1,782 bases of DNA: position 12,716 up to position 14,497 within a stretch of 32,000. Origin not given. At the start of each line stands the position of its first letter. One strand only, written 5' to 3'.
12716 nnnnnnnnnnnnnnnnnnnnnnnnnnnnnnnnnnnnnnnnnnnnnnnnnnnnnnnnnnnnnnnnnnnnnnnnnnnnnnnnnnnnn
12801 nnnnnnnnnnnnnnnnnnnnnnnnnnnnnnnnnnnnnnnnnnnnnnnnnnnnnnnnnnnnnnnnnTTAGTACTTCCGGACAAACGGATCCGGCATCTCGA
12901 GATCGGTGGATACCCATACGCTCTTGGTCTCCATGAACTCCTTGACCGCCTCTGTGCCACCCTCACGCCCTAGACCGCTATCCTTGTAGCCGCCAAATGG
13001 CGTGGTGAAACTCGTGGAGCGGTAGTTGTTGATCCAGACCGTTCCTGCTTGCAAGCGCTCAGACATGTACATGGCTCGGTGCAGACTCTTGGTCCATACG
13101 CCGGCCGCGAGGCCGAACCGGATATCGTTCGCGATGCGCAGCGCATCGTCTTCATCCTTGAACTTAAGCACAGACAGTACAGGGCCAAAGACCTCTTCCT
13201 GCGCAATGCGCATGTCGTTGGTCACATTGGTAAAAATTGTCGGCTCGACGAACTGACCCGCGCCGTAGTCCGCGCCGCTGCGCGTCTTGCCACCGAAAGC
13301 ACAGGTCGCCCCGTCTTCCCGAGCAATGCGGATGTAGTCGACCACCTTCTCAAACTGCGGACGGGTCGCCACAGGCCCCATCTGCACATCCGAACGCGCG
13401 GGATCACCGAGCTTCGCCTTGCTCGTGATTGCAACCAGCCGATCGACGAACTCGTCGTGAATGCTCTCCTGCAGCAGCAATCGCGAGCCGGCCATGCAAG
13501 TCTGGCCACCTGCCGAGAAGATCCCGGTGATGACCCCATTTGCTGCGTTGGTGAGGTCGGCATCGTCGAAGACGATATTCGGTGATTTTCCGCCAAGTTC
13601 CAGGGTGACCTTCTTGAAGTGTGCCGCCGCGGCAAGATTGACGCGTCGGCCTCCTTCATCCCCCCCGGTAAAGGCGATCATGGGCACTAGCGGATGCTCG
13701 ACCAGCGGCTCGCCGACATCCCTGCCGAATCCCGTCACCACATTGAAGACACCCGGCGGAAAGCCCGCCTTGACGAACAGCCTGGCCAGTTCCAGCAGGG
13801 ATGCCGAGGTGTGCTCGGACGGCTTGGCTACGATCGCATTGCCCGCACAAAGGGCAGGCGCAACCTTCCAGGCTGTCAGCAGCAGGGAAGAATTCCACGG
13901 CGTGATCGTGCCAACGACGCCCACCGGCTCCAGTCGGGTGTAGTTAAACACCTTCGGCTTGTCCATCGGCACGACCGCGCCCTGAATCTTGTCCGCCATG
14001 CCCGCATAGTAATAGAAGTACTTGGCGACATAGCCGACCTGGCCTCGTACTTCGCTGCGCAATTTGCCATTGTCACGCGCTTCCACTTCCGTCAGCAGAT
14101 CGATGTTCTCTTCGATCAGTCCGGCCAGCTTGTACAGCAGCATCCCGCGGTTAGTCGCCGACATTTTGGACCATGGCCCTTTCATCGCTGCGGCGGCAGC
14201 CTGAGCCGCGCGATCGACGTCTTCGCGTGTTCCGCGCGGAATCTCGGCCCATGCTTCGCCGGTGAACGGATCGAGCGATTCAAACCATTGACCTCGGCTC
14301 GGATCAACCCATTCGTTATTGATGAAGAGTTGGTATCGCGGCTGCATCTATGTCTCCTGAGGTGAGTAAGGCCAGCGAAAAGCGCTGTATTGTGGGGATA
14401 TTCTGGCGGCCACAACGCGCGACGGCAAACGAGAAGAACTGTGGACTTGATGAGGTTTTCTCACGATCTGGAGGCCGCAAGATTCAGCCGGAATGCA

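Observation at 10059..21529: An 11.4-kb accessory segment between tRNA-Val and tRNA-Asp splits the lon ... ppiD neighbourhood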

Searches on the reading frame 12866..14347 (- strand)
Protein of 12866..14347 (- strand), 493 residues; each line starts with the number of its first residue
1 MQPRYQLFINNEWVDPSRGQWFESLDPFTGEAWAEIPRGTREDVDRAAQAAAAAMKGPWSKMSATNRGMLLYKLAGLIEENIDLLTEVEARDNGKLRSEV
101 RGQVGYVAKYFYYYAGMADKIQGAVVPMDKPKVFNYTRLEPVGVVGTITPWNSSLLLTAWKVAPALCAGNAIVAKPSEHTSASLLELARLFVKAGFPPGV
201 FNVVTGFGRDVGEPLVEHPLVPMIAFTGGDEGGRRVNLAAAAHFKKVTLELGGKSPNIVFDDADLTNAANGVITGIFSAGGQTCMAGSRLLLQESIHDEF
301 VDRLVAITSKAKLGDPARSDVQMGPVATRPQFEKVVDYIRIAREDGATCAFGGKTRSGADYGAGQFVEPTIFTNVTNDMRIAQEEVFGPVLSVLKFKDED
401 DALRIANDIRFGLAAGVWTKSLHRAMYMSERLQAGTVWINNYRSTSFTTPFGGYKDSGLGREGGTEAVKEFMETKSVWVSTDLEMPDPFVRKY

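Call 5: search_protein_families(library=pfam, proteins=[window:12866-14347:-])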
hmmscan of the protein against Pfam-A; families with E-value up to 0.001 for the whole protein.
window:12866-14347:- (493 aa): 1 family
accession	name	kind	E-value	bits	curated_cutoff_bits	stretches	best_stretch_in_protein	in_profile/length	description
PF00171.27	Aldedh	-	5.7e-177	589.3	23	1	13-477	1-461/461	Aldehyde dehydrogenase family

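Call 22: find_encoding_contigs(protein=window:12866-14347:-, flank=10000, max_places=8)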
Protein window:12866-14347:- (493 aa): 24 contigs read that carry it; 5 places shown.
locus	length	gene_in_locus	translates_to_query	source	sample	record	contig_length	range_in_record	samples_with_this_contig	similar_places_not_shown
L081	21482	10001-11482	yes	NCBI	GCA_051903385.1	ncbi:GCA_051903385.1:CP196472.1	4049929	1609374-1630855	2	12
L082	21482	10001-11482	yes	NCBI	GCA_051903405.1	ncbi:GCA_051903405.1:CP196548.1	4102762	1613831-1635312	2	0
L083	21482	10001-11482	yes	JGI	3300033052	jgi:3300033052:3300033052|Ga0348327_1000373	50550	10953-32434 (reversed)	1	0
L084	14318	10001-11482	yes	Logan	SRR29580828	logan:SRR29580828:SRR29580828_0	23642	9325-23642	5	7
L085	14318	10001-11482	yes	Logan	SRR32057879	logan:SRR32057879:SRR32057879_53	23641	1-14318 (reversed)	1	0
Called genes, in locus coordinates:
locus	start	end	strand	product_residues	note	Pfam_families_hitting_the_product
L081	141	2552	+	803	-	PF02190:LON_substr_bdg, PF08298:AAA_PrkA (faint), PF00004:AAA, PF07728:AAA_5, PF22667:Lon_lid, PF05362:Lon_C, PF13541:ChlI (weak)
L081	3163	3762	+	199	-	PF04239:DUF421 (weak)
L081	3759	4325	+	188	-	PF02464:CinA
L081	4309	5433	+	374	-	PF21338:Top1B_N_bact, PF01028:Topoisom_I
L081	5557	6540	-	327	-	PF00106:adh_short, PF08659:KR, PF13561:adh_short_C2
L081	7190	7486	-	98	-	-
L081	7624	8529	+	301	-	PF00126:HTH_1, PF03466:LysR_substrate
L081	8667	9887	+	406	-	PF00155:Aminotran_1_2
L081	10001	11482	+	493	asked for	PF00171:Aldedh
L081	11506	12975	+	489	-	PF00890:FAD_binding_2, PF01266:DAO, PF03486:HI0933_like (faint), PF07992:Pyr_redox_2 (faint), PF12831:FAD_oxidored (faint)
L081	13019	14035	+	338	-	PF03401:TctC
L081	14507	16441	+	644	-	PF13623:SurA_N_2, PF13624:SurA_N_3, PF13145:Rotamase_2, PF00639:Rotamase, PF13616:Rotamase_3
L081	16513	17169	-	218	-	PF25182:NonGDSL, PF00657:Lipase_GDSL, PF13472:Lipase_GDSL_2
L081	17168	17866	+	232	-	PF00005:ABC_tran, PF13304:AAA_21 (faint)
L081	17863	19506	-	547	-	PF00342:PGI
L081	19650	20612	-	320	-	PF00892:EamA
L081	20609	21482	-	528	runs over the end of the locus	PF03853:YjeF_N, PF01256:Carb_kinase, PF08543:Phos_pyr_kin (weak)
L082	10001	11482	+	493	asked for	PF00171:Aldedh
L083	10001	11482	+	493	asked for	PF00171:Aldedh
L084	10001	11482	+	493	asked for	PF00171:Aldedh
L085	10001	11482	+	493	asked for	PF00171:Aldedh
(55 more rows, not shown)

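Call 26: find_homologous_proteins(query=L081:4309-5433:+, max_evalue=1e-20)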
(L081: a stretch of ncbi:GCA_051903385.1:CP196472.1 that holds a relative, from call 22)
Query L081:4309-5433:+ (374 aa): 8000 proteins with E <= 1e-20 among 8000 candidates; the best 120 are listed.
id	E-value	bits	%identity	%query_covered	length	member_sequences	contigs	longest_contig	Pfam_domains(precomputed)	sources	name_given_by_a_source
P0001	7.3e-244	826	100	100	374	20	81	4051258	PF21338.3,PF01028.26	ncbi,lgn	ncbi:DNA topoisomerase [Cupriavidus necator]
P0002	2.2e-204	696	96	88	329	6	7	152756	PF21338.3,PF01028.26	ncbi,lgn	-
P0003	6.7e-188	642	84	93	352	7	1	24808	PF21338.3,PF01028.26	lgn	-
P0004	9.7e-183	625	84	92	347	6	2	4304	PF21338.3,PF01028.26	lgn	-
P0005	1.0e-182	625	86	89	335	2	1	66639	PF21338.3,PF01028.26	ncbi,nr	ncbi:DNA topoisomerase [Cupriavidus sp. IDO]|nr:DNA topoisomerase [Cupriavidus sp. IDO]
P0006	5.7e-182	623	95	80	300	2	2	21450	PF21338.3,PF01028.26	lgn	-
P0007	4.2e-175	600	79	93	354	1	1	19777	PF21338.3,PF01028.26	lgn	-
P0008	2.2e-174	598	79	93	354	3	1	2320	PF21338.3,PF01028.26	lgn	-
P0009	2.8e-174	597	79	92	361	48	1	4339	PF21338.3,PF01028.26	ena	-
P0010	2.2e-172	591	77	93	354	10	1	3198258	PF21338.3,PF01028.26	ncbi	ncbi:DNA topoisomerase IB [Cupriavidus necator]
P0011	3.3e-170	584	78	92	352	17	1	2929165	PF21338.3,PF01028.26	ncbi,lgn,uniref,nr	ncbi:DNA topoisomerase IB [Cupriavidus sp. P-10]|uniref:DNA topoisomerase IB n=1 Tax=Cupriavidus sp.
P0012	5.2e-169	580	76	93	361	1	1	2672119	PF21338.3,PF01028.26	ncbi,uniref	ncbi:DNA topoisomerase IB [Cupriavidus sp. TMH.W2]|uniref:DNA topoisomerase IB n=1 Tax=Cupriavidus s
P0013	8.6e-169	579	77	92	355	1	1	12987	PF21338.3,PF01028.26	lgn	-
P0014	2.2e-166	571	77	92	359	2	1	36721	PF21338.3,PF01028.26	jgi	jgi:DNA topoisomerase-1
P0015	8.4e-166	570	77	88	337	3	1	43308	PF21338.3,PF01028.26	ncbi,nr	ncbi:DNA topoisomerase [Cupriavidus sp. UYMU48A]|nr:DNA topoisomerase [Cupriavidus sp. UYMU48A]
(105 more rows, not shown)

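Call 27: find_encoding_contigs(protein=P0012, flank=10000, max_places=2)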
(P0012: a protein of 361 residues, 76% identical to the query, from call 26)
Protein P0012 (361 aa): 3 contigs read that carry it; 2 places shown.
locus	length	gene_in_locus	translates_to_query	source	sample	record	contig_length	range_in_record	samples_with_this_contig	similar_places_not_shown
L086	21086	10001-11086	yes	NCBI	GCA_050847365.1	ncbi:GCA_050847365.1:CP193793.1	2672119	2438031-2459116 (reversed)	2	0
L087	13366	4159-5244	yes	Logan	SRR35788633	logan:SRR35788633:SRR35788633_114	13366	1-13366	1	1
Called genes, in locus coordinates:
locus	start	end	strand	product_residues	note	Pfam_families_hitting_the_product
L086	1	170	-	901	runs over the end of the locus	PF13298:LigD_N, PF01068:DNA_ligase_A_M, PF04679:DNA_ligase_A_C, PF21686:LigD_Prim-Pol, PF01896:DNA_primase_S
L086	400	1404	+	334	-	PF00106:adh_short, PF08659:KR, PF13561:adh_short_C2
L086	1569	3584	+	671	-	PF00989:PAS (weak), PF13188:PAS_8 (faint), PF00989:PAS, PF08448:PAS_4, PF13426:PAS_9 (weak), PF00512:HisKA, PF02518:HATPase_c, PF00072:Response_reg, +1 more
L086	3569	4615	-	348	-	PF00158:Sigma54_activat, PF14532:Sigma54_activ_2, PF07728:AAA_5 (weak), PF25601:AAA_lid_14, PF02954:HTH_8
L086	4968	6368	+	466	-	PF00072:Response_reg, PF00158:Sigma54_activat, PF14532:Sigma54_activ_2, PF01078:Mg_chelatase (faint), PF07728:AAA_5, PF25601:AAA_lid_14, PF02954:HTH_8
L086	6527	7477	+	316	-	-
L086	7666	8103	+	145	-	-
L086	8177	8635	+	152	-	PF05239:PRC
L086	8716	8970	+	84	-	PF04120:Iron_permease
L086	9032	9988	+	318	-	PF11379:DUF3182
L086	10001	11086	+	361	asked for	PF21338:Top1B_N_bact, PF01028:Topoisom_I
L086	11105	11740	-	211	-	PF08857:ParBc_2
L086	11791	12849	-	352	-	PF04972:BON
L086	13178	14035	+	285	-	PF23441:SDR, PF00106:adh_short, PF08659:KR, PF13561:adh_short_C2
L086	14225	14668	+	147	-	-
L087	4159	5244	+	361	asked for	PF21338:Top1B_N_bact, PF01028:Topoisom_I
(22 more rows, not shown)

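Call 28: find_encoding_contigs(protein=P0005, flank=10000, max_places=2)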
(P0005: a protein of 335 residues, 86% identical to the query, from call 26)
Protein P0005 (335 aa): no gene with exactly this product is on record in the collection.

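Call 29: find_encoding_contigs(protein=P0003, flank=10000, max_places=2)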
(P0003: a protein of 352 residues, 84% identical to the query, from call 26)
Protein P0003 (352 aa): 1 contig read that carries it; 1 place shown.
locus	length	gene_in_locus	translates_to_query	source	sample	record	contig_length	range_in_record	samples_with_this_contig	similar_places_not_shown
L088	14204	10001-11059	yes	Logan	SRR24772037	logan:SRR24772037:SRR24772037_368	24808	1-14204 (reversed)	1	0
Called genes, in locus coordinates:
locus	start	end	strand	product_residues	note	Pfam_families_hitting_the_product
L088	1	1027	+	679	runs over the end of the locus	PF00989:PAS, PF13426:PAS_9, PF00989:PAS, PF08448:PAS_4, PF08447:PAS_3, PF13426:PAS_9, PF00512:HisKA, PF02518:HATPase_c, +2 more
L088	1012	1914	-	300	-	PF00158:Sigma54_activat, PF14532:Sigma54_activ_2, PF07728:AAA_5 (weak), PF25601:AAA_lid_14, PF02954:HTH_8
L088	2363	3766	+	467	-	PF00072:Response_reg, PF00158:Sigma54_activat, PF14532:Sigma54_activ_2, PF01078:Mg_chelatase (faint), PF07728:AAA_5, PF25601:AAA_lid_14, PF02954:HTH_8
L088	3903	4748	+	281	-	-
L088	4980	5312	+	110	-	-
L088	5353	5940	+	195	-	-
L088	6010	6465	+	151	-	PF05239:PRC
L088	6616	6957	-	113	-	PF04972:BON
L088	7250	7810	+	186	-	PF04120:Iron_permease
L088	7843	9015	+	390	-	PF11379:DUF3182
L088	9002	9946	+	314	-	PF01738:DLH (faint), PF02129:Peptidase_S15 (weak), PF00561:Abhydrolase_1 (faint), PF12146:Hydrolase_4, PF12697:Abhydrolase_6, PF00326:Peptidase_S9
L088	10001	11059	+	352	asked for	PF21338:Top1B_N_bact, PF01028:Topoisom_I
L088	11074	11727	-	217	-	PF08857:ParBc_2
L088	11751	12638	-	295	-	PF04972:BON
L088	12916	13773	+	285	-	PF00106:adh_short, PF08659:KR, PF13561:adh_short_C2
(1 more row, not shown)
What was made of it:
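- Orthologs 76-84% identical sit in a stress-type cluster (LigD, PRC, DUF3182, BON, ParB-like), away from any tRNA, in a strain with an empty site (on its 2.67-Mb replicon) and in one unnamed assembly (calls 26, 27, 29).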

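Call 30: find_encoding_contigs(protein=L081:141-2552:+, flank=10000, max_places=10)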
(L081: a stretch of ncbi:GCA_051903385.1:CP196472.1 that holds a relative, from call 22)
Protein L081:141-2552:+ (803 aa): 24 contigs read that carry it; 9 places shown.
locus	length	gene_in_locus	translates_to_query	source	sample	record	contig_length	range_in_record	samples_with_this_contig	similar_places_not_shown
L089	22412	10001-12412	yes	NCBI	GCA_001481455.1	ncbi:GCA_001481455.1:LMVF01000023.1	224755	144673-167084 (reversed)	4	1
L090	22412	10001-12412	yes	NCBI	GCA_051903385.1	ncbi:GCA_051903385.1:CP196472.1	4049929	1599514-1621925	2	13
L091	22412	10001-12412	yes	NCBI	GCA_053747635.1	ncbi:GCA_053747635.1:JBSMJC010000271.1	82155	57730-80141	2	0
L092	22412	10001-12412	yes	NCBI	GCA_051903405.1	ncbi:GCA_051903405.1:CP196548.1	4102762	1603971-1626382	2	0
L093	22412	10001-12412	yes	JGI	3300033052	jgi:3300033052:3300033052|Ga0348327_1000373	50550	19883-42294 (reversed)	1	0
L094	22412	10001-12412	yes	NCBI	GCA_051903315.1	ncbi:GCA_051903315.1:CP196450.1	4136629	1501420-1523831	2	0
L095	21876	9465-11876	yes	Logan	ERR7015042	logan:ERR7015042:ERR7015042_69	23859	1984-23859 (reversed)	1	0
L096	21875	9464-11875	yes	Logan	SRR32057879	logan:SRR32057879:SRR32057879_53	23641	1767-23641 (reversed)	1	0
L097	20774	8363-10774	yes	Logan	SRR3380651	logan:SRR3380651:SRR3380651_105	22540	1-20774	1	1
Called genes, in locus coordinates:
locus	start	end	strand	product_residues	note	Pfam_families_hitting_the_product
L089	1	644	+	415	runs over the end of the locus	PF04389:Peptidase_M28 (weak), PF01546:Peptidase_M20, PF07687:M20_dimer (weak)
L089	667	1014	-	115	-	-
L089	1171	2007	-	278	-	PF09339:HTH_IclR, PF12802:MarR_2, PF01614:IclR_C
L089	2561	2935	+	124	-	PF04892:VanZ-LLP1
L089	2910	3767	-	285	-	PF04378:RsmJ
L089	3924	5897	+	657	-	PF05430:Methyltransf_30, PF01266:DAO, PF13450:NAD_binding_8 (faint)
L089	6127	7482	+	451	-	PF05697:Trigger_N, PF00254:FKBP_C, PF05698:Trigger_C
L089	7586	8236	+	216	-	PF00574:CLP_protease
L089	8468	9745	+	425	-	PF06689:zf-C4_ClpX, PF00493:MCM (weak), PF01078:Mg_chelatase (faint), PF00004:AAA, PF07724:AAA_2, PF07728:AAA_5 (weak), PF13401:AAA_22 (weak), PF10431:ClpB_D2-small, +1 more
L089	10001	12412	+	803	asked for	PF02190:LON_substr_bdg, PF08298:AAA_PrkA (faint), PF00004:AAA, PF07728:AAA_5, PF22667:Lon_lid, PF05362:Lon_C, PF13541:ChlI (weak)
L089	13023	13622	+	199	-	PF04239:DUF421 (weak)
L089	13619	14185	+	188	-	PF02464:CinA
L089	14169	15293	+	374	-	PF21338:Top1B_N_bact, PF01028:Topoisom_I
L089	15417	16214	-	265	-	PF00106:adh_short, PF08659:KR, PF13561:adh_short_C2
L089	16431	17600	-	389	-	-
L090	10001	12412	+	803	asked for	PF02190:LON_substr_bdg, PF08298:AAA_PrkA (faint), PF00004:AAA, PF07728:AAA_5, PF22667:Lon_lid, PF05362:Lon_C, PF13541:ChlI (weak)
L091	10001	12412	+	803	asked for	PF02190:LON_substr_bdg, PF08298:AAA_PrkA (faint), PF00004:AAA, PF07728:AAA_5, PF22667:Lon_lid, PF05362:Lon_C, PF13541:ChlI (weak)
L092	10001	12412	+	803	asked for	PF02190:LON_substr_bdg, PF08298:AAA_PrkA (faint), PF00004:AAA, PF07728:AAA_5, PF22667:Lon_lid, PF05362:Lon_C, PF13541:ChlI (weak)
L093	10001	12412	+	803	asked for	PF02190:LON_substr_bdg, PF08298:AAA_PrkA (faint), PF00004:AAA, PF07728:AAA_5, PF22667:Lon_lid, PF05362:Lon_C, PF13541:ChlI (weak)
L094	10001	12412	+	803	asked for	PF02190:LON_substr_bdg, PF08298:AAA_PrkA (faint), PF00004:AAA, PF07728:AAA_5, PF22667:Lon_lid, PF05362:Lon_C, PF13541:ChlI (weak)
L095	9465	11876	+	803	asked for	PF02190:LON_substr_bdg, PF08298:AAA_PrkA (faint), PF00004:AAA, PF07728:AAA_5, PF22667:Lon_lid, PF05362:Lon_C, PF13541:ChlI (weak)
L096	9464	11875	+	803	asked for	PF02190:LON_substr_bdg, PF08298:AAA_PrkA (faint), PF00004:AAA, PF07728:AAA_5, PF22667:Lon_lid, PF05362:Lon_C, PF13541:ChlI (weak)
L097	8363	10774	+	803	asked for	PF02190:LON_substr_bdg, PF08298:AAA_PrkA (faint), PF00004:AAA, PF07728:AAA_5, PF22667:Lon_lid, PF05362:Lon_C, PF13541:ChlI (weak)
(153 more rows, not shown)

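Call 45: find_homologous_proteins(query=L081:141-2552:+, max_evalue=1e-100)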
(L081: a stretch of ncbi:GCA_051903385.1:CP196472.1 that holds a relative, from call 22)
Query L081:141-2552:+ (803 aa): 8000 proteins with E <= 1e-100 among 8000 candidates; the best 120 are listed.
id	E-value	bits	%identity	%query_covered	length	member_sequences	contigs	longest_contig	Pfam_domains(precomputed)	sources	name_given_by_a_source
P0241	0.0e+0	1733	100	100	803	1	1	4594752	PF02190.23,PF08298.18,PF05362.20,PF00004.36,PF22667.3,PF07728.21,PF13541.13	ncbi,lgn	ncbi:endopeptidase La [Cupriavidus necator]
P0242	0.0e+0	1731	99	100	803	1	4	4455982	PF02190.23,PF08298.18,PF05362.20,PF00004.36,PF22667.3,PF07728.21,PF13541.13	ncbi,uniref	ncbi:endopeptidase La [Cupriavidus necator]|uniref:endopeptidase La n=1 Tax=Cupriavidus necator TaxI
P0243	0.0e+0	1730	99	100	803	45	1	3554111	PF02190.23,PF05362.20,PF00004.36,PF22667.3,PF07728.21,PF13541.13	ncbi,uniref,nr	ncbi:DNA-binding ATP-dependent protease [Cupriavidus taiwanensis]|uniref:Lon protease n=1 Tax=Cupria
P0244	0.0e+0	1728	99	100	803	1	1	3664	PF02190.23,PF08298.18,PF05362.20,PF00004.36,PF22667.3,PF07728.21,PF13541.13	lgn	-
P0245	0.0e+0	1725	99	100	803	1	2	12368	PF02190.23,PF08298.18,PF05362.20,PF00004.36,PF22667.3,PF07728.21,PF13541.13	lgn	-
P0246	0.0e+0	1715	98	100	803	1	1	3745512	PF02190.23,PF08298.18,PF05362.20,PF00004.36,PF22667.3,PF07728.21,PF13541.13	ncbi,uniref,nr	ncbi:endopeptidase La [Cupriavidus sp. WKF15]|uniref:endopeptidase La n=1 Tax=Cupriavidus sp. WKF15 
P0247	0.0e+0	1713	98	100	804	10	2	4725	PF02190.23,PF08298.18,PF05362.20,PF00004.36,PF22667.3,PF07728.21,PF13541.13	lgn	-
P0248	0.0e+0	1710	98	100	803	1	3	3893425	PF02190.23,PF08298.18,PF05362.20,PF00004.36,PF22667.3,PF07728.21,PF13541.13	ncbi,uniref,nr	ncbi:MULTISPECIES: endopeptidase La [Cupriavidus]|uniref:Lon protease n=1 Tax=Cupriavidus pinatubone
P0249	0.0e+0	1706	98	100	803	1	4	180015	PF02190.23,PF08298.18,PF05362.20,PF00004.36,PF22667.3,PF07728.21,PF13541.13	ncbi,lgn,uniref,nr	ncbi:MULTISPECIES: endopeptidase La [Cupriavidus]|uniref:Lon protease n=2 Tax=Cupriavidus TaxID=1065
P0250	0.0e+0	1704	98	100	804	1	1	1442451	PF02190.23,PF08298.18,PF05362.20,PF00004.36,PF22667.3,PF07728.21,PF13541.13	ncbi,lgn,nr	ncbi:ATP-dependent Lon protease [Cupriavidus plantarum]|nr:ATP-dependent Lon protease [Cupriavidus p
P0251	0.0e+0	1704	98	100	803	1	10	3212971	PF02190.23,PF08298.18,PF05362.20,PF00004.36,PF22667.3,PF07728.21,PF13541.13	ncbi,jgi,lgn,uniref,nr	ncbi:endopeptidase La [Cupriavidus plantarum]|uniref:Lon protease n=1 Tax=Cupriavidus plantarum TaxI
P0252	0.0e+0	1704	98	100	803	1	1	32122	PF02190.23,PF08298.18,PF05362.20,PF00004.36,PF22667.3,PF07728.21,PF13541.13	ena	-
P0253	0.0e+0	1703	98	100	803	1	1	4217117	PF02190.23,PF08298.18,PF05362.20,PF00004.36,PF22667.3,PF07728.21,PF13541.13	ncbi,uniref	ncbi:endopeptidase La [Cupriavidus sp. 30B13]|uniref:endopeptidase La n=1 Tax=Cupriavidus sp. 30B13 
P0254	0.0e+0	1702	97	100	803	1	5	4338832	PF02190.23,PF08298.18,PF05362.20,PF00004.36,PF22667.3,PF07728.21,PF13541.13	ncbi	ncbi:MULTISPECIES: endopeptidase La [Cupriavidus]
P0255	0.0e+0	1702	98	100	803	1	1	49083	PF02190.23,PF08298.18,PF05362.20,PF00004.36,PF22667.3,PF07728.21,PF13541.13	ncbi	-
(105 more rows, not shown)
